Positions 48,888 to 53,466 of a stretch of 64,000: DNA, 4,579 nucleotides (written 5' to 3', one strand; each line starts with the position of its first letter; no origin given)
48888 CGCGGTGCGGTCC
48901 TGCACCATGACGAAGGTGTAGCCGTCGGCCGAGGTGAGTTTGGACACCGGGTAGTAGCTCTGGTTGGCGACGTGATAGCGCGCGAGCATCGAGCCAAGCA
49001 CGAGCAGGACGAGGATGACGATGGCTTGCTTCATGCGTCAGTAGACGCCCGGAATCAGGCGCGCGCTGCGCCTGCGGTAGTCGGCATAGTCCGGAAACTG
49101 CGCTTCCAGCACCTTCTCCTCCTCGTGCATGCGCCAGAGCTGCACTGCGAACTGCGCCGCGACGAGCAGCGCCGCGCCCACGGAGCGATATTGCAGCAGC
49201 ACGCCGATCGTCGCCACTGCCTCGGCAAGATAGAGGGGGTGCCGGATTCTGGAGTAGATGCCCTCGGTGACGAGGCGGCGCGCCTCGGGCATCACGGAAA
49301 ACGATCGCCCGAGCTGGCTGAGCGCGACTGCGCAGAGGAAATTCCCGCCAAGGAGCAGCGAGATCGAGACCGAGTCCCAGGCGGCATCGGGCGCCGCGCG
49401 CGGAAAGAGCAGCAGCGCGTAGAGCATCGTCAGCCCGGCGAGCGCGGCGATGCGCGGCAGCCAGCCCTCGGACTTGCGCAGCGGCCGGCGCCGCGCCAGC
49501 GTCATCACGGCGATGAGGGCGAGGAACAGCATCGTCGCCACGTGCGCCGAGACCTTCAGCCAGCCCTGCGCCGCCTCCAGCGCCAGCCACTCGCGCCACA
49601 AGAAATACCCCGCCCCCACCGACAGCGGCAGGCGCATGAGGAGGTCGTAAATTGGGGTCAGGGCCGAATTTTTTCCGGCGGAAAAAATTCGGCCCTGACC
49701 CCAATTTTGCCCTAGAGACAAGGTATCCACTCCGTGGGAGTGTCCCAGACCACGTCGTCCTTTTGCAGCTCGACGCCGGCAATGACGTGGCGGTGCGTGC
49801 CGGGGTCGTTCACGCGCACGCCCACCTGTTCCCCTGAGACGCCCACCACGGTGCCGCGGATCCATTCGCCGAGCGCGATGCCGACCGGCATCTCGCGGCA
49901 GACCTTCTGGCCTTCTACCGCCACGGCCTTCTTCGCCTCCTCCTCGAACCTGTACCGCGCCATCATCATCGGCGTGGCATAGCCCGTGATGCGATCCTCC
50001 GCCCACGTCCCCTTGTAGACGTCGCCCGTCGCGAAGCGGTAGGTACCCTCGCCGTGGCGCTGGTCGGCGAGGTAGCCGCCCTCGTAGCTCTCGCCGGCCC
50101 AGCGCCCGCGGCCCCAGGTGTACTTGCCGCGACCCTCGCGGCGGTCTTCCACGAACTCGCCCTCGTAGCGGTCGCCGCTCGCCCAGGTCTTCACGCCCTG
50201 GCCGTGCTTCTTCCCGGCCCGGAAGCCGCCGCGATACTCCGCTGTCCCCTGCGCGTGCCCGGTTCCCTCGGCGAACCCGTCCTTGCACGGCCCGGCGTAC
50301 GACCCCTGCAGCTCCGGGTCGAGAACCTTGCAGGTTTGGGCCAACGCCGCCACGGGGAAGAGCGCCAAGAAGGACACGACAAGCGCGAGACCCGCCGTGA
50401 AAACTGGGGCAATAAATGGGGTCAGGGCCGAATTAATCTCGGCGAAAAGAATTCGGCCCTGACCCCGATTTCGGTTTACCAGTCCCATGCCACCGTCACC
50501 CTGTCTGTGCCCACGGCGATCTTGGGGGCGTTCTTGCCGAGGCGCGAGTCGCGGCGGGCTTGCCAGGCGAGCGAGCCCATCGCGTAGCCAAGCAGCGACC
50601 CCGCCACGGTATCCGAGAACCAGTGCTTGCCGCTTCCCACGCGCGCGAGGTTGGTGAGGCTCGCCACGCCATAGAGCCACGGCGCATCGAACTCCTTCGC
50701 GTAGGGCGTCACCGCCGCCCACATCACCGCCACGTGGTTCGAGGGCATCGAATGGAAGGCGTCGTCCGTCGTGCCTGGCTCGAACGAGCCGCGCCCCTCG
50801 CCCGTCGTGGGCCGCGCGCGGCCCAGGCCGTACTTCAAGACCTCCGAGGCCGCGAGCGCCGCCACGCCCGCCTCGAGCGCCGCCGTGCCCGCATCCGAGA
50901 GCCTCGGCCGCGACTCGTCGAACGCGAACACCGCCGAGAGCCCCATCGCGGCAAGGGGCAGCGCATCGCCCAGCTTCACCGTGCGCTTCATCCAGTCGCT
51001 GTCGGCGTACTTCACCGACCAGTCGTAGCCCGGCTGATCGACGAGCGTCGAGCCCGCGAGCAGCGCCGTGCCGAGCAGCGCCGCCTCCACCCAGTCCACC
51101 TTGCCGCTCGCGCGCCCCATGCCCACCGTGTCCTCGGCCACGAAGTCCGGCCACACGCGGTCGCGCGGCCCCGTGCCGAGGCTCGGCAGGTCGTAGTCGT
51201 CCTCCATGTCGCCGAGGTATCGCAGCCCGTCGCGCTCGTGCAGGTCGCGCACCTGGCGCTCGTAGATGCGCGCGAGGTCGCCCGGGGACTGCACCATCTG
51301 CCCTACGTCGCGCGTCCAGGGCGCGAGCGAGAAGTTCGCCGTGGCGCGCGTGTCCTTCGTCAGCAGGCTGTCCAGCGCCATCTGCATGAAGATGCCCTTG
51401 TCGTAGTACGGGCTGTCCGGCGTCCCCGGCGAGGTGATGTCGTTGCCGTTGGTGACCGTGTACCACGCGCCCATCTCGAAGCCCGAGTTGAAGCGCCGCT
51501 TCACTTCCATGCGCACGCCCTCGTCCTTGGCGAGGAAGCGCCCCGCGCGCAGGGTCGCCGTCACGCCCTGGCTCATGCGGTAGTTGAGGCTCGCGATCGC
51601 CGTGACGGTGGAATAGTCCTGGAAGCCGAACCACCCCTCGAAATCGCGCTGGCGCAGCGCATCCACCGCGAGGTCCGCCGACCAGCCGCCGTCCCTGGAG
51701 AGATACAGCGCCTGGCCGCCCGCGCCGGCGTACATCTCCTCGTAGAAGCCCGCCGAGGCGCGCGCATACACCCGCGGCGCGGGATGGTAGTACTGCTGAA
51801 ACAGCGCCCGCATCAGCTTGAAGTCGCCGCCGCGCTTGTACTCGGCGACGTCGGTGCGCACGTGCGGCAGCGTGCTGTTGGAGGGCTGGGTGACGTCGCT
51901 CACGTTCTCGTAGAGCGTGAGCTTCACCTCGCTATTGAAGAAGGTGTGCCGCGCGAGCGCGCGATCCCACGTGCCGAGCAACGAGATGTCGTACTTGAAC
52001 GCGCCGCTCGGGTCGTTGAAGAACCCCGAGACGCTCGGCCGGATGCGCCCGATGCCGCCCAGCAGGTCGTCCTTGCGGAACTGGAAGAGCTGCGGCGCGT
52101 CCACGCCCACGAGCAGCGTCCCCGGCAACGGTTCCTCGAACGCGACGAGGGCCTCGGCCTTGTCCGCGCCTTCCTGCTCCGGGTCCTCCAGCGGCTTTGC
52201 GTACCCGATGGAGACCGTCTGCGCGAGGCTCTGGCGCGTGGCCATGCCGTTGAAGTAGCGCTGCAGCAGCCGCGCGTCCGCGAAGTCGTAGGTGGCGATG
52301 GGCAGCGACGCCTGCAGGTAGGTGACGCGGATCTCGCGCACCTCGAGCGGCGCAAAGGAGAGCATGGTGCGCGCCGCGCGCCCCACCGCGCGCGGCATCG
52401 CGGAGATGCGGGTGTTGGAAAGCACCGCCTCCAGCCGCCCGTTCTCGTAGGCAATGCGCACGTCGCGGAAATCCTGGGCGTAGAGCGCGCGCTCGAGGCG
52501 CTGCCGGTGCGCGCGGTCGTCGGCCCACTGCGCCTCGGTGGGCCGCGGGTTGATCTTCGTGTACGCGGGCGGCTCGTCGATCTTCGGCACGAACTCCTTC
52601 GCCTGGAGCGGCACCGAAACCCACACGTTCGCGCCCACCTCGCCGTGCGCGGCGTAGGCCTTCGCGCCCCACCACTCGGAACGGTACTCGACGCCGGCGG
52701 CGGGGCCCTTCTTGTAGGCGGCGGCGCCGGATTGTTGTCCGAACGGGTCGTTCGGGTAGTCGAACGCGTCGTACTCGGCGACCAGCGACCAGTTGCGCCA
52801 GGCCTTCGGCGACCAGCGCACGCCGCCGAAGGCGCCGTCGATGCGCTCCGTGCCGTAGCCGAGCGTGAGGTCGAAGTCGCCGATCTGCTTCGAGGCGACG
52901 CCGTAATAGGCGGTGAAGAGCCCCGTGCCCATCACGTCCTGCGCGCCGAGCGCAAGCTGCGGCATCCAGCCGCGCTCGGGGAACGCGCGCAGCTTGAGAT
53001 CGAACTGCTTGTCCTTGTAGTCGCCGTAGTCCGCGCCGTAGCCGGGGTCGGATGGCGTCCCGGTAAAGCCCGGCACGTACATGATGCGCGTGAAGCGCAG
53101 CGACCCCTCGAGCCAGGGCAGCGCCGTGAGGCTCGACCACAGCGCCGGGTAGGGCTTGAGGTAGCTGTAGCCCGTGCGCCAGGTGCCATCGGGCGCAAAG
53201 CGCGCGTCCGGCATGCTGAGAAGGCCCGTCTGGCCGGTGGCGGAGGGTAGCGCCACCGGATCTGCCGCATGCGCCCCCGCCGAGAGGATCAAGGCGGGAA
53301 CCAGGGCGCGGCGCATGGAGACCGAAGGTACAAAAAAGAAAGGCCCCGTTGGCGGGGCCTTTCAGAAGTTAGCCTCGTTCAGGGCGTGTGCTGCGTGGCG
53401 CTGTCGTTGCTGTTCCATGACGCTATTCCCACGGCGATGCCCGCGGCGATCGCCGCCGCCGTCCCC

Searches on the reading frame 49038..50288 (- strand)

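Call 83: search_protein_families(library=pfam, proteins=[window:49038-50288:-], max_evalue=0.0001)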
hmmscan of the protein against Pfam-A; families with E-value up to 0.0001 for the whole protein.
window:49038-50288:- (416 aa): 2 families
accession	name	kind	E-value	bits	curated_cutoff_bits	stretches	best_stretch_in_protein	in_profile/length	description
PF04140.19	ICMT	-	4.2e-08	33.9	24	1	310-394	3-93/95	Isoprenylcysteine carboxyl methyltransferase (ICMT) family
PF04191.18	PEMT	-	6.7e-08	33.4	25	1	308-398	6-102/105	Phospholipid methyltransferase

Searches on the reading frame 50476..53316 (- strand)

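Call 57: search_protein_families(library=pfam, proteins=[window:50476-53316:-], max_evalue=0.0001)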
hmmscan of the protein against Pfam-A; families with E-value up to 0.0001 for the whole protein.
window:50476-53316:- (946 aa): 3 families
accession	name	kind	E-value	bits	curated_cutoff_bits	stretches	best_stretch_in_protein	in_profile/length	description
PF06082.17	YjbH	-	4.7e-139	465.6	24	2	161-681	171-652/658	Exopolysaccharide biosynthesis protein YbjH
PF01569.27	PAP2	-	3.1e-15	56.5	27.2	1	814-923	6-127/130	PAP2 superfamily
PF14378.12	PAP2_3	-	6.2e-07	29.9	27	1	790-912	71-186/190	PAP2 superfamily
